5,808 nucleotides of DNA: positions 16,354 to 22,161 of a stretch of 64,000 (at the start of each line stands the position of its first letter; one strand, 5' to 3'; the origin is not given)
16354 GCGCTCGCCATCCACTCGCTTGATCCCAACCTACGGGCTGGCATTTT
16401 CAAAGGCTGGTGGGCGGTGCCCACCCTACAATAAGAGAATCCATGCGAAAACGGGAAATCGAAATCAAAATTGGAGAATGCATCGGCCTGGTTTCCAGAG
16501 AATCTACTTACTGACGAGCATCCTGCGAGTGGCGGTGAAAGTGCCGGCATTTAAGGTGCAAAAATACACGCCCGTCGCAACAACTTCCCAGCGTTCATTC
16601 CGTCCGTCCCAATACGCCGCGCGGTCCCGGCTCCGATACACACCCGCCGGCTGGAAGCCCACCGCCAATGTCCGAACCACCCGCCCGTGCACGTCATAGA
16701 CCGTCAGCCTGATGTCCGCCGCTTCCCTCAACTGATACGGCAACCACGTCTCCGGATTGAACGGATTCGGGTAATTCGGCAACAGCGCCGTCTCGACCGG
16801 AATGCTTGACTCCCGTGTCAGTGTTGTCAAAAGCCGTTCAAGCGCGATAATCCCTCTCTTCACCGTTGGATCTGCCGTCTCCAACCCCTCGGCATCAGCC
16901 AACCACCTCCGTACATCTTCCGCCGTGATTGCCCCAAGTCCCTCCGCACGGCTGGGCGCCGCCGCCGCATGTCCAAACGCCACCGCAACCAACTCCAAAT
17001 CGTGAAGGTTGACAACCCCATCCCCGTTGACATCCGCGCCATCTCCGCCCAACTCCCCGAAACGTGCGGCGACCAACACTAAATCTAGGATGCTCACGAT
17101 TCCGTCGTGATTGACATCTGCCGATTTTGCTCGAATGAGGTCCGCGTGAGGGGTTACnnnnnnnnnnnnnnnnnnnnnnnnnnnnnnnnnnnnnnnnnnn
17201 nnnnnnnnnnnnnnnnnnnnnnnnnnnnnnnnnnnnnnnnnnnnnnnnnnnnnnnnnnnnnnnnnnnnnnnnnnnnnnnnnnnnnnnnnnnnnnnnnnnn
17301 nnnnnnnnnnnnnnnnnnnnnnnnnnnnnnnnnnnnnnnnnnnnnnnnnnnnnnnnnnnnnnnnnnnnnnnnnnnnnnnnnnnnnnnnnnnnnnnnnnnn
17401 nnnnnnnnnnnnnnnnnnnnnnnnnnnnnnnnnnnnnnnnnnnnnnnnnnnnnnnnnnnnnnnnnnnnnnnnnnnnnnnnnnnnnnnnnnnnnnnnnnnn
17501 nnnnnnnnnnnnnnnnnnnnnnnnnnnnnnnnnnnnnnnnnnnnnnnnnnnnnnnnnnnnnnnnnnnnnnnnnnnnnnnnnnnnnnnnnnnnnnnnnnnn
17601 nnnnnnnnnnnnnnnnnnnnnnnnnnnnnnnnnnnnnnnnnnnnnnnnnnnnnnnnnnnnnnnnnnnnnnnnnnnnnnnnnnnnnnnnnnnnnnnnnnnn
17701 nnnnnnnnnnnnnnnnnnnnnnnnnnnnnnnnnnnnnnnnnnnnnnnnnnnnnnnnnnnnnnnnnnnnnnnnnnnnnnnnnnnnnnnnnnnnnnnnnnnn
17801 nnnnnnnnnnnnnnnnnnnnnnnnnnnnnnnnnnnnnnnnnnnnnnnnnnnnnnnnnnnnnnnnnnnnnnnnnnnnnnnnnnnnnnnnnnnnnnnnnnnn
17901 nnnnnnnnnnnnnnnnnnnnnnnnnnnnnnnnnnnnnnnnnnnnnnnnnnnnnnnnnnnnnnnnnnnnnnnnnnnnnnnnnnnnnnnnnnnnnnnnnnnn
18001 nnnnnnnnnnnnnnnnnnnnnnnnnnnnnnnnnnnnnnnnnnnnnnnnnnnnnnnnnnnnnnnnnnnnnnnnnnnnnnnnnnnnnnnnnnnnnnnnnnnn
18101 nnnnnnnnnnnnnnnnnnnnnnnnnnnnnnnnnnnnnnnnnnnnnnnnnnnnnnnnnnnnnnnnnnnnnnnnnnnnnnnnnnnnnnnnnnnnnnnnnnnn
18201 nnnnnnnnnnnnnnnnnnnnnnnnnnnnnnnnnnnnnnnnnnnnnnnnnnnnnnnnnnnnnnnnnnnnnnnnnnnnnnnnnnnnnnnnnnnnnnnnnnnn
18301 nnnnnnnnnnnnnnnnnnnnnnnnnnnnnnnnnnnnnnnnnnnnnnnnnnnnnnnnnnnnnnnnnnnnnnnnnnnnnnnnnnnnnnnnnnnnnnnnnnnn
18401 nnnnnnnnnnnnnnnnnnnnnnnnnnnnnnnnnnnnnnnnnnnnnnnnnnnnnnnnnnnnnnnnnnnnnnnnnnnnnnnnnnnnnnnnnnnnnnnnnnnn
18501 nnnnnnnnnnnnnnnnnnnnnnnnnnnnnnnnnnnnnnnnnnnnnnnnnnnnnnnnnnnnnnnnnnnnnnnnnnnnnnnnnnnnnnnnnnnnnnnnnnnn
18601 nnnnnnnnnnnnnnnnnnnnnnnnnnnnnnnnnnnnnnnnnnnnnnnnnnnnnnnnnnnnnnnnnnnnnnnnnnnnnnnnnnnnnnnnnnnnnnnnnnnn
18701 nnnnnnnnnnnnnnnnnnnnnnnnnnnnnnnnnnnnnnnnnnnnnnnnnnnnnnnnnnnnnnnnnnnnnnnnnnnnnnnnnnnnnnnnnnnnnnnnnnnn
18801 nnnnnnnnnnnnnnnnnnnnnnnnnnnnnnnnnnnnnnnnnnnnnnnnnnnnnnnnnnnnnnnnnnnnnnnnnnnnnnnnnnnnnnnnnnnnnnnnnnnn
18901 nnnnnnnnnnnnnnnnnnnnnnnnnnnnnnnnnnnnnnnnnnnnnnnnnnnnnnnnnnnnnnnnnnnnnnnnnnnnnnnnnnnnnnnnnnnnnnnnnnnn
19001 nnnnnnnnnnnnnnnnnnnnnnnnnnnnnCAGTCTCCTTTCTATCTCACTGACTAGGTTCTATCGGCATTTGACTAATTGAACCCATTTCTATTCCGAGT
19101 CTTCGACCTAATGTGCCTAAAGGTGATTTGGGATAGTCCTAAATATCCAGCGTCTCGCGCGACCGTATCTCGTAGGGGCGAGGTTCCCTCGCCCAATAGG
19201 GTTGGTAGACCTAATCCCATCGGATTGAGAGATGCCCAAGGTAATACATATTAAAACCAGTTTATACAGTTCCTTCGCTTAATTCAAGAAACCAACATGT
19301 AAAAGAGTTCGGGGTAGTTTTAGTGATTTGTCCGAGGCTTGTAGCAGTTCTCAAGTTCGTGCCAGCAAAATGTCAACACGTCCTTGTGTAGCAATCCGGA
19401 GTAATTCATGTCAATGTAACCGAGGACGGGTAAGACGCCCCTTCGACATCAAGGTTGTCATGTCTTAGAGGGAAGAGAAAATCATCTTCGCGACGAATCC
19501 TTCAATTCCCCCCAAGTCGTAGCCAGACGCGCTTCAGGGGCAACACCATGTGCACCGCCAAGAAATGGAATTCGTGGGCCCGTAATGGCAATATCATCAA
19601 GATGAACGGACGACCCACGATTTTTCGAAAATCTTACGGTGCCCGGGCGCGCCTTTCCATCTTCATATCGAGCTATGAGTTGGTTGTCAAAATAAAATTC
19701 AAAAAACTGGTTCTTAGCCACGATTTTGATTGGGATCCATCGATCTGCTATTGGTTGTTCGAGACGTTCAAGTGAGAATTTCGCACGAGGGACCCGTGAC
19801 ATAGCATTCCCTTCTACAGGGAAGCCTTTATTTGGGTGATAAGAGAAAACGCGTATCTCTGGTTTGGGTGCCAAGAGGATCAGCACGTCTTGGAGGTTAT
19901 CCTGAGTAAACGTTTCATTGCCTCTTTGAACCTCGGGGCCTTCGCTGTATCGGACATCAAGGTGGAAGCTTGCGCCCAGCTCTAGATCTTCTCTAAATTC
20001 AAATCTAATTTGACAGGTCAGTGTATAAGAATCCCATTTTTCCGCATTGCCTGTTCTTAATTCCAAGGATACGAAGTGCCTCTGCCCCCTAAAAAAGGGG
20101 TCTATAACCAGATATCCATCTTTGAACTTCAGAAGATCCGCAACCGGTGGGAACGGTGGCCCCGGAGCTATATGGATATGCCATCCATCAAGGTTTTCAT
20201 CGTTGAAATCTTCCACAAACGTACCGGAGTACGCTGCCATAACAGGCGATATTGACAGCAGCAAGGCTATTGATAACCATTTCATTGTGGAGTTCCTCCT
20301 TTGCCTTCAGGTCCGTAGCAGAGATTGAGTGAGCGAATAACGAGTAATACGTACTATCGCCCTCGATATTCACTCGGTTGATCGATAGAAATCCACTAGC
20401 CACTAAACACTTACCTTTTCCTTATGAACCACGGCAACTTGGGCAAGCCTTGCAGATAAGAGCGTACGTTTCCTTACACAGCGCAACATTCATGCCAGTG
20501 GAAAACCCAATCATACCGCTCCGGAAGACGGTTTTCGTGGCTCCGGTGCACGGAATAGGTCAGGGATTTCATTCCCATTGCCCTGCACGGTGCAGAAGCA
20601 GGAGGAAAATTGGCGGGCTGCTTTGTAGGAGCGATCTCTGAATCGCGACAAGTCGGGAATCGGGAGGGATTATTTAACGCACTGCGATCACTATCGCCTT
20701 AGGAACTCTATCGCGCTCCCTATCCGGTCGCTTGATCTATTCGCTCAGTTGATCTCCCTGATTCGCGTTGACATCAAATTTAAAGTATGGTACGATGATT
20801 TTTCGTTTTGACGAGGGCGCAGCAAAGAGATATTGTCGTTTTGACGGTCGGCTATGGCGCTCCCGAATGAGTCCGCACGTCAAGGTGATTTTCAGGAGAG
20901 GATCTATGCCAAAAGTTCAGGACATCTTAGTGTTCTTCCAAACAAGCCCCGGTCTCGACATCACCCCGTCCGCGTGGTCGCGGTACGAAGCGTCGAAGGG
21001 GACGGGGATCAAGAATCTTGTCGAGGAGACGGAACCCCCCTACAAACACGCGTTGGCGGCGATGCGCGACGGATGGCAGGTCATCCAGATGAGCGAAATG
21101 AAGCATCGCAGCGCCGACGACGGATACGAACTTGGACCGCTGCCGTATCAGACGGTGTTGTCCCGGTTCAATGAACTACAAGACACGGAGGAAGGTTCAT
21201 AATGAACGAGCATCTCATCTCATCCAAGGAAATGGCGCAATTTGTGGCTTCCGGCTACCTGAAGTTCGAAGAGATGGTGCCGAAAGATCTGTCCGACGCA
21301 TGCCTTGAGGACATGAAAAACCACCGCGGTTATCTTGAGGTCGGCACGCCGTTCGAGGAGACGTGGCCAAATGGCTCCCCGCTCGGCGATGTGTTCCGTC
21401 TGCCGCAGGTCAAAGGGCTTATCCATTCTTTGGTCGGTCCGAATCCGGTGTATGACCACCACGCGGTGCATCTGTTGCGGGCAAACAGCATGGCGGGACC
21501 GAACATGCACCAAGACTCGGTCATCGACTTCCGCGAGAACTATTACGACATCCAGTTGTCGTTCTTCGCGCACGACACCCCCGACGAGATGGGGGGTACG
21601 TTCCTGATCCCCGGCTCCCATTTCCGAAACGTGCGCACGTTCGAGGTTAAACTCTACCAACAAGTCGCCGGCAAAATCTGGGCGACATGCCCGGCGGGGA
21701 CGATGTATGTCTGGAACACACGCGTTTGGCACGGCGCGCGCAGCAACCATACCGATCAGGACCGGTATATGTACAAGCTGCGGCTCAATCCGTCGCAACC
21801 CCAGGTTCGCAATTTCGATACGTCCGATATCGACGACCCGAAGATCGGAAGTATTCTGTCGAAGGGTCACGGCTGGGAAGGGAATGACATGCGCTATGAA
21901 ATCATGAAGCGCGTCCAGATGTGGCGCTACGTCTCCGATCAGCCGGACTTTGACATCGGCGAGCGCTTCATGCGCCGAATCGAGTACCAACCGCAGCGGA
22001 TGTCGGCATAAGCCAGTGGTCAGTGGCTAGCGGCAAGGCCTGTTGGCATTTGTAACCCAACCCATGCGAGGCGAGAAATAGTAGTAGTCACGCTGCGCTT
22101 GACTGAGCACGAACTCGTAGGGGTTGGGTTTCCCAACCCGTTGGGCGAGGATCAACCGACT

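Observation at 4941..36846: Candidate non-cellulosomal cohesin-dockerin surface assembly system built on T9SS-secreted eukaryote-like repeat proteins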

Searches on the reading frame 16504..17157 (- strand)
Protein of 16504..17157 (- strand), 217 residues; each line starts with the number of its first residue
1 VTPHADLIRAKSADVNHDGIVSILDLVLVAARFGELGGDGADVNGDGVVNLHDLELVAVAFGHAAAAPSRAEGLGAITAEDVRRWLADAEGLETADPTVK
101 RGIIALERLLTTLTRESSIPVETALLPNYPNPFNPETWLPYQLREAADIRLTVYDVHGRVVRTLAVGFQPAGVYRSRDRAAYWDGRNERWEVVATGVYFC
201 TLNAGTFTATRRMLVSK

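Call 6: search_protein_families(library=pfam, proteins=[window:16504-17157:-], max_evalue=1)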
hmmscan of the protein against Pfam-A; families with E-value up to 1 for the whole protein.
window:16504-17157:- (217 aa): 9 families
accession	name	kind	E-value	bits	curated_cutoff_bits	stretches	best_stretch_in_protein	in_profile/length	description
PF00404.24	Dockerin_1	-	5.6e-09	36.5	22.9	2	13-57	2-52/57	Dockerin type I domain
PF13860.13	FlgD_ig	-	8.4e-06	26.1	27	1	143-204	18-75/79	FlgD Ig-like domain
PF18962.6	Por_Secre_tail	-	0.00018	22.2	27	1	129-162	2-35/75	Secretion system C-terminal sorting domain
PF00036.39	EF-hand_1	-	0.001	18.9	25.4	0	41-54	9-22/29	EF hand domain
PF13405.12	EF-hand_6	-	0.0016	18.5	25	0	42-56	10-24/30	EF-hand domain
PF13202.12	EF-hand_5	-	0.0022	17.8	25.9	0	41-55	8-22/25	EF hand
PF13585.12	CHU_C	-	0.003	18.1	27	1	173-204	41-72/86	CHU_C Type IX secretion signal domain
PF02899.23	Phage_int_SAM_1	-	0.011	16.5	22.3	1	67-116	35-82/83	Phage integrase, N-terminal SAM-like domain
PF13499.12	EF-hand_7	-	0.044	14.6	30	0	12-31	10-30/67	EF-hand domain pair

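Call 8: search_protein_families(library=ncbifam, proteins=[window:16504-17157:-], max_evalue=0.01)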
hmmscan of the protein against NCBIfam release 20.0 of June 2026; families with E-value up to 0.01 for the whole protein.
window:16504-17157:- (217 aa): 6 families
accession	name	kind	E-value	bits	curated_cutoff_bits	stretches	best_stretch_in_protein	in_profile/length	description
TIGR04183.1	Por_Secre_tail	domain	1.4e-06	28.1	23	1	129-215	2-71/72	T9SS type A sorting domain-containing protein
NF033707.1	T9SS_sortase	equivalog_domain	2.5e-05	22.1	420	1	126-203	999-1076/1095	type IX secretion system sortase PorU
NF052323.1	T9SSA_dep_M6i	equivalog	0.00014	19.9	600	1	128-204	960-1026/1043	T9SS-dependent M6-like inactivated metalloprotease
NF005176.1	PRK06655.1-1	equivalog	0.00015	21.7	230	1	145-205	95-150/197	flagellar hook assembly protein FlgD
NF009276.0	PRK12633.1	equivalog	0.00048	19.9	383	1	145-204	127-181/234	flagellar basal body rod modification protein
NF041540.1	dockerin_GC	domain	0.0024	18.2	29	0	13-55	10-57/67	GC-type dockerin domain-anchored protein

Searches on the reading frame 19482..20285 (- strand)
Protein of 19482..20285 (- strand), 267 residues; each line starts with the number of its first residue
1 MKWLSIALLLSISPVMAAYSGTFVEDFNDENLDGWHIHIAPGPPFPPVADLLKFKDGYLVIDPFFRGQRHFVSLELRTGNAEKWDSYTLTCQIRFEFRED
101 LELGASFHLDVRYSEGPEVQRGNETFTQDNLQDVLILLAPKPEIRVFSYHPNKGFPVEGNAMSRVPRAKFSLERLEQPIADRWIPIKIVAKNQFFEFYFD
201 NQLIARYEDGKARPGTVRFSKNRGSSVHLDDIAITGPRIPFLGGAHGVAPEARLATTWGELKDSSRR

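Call 9: search_protein_families(library=pfam, proteins=[window:19482-20285:-], max_evalue=0.001)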
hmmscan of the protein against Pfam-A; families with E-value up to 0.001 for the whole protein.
window:19482-20285:- (267 aa): 1 family
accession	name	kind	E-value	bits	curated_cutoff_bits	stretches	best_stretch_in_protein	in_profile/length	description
PF06439.18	3keto-disac_hyd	-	8.1e-05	23.2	26.8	1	23-234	2-186/187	3-keto-disaccharide hydrolase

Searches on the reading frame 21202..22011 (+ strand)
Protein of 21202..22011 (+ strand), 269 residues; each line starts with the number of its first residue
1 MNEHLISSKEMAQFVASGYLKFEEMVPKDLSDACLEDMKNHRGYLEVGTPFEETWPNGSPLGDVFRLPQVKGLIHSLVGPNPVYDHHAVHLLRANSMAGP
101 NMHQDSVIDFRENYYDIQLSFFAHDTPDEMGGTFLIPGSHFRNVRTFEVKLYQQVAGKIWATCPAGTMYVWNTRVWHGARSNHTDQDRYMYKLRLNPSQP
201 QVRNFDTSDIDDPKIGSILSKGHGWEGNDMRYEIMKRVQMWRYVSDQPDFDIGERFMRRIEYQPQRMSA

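Call 9: search_protein_families(library=pfam, proteins=[window:21202-22011:+], max_evalue=0.001)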
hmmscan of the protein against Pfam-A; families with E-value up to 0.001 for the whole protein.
window:21202-22011:+ (269 aa): 1 family
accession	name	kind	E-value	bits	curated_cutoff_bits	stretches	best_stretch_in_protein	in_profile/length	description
PF05721.19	PhyH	-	1.8e-09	38.7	22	1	63-188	63-211/213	Phytanoyl-CoA dioxygenase (PhyH)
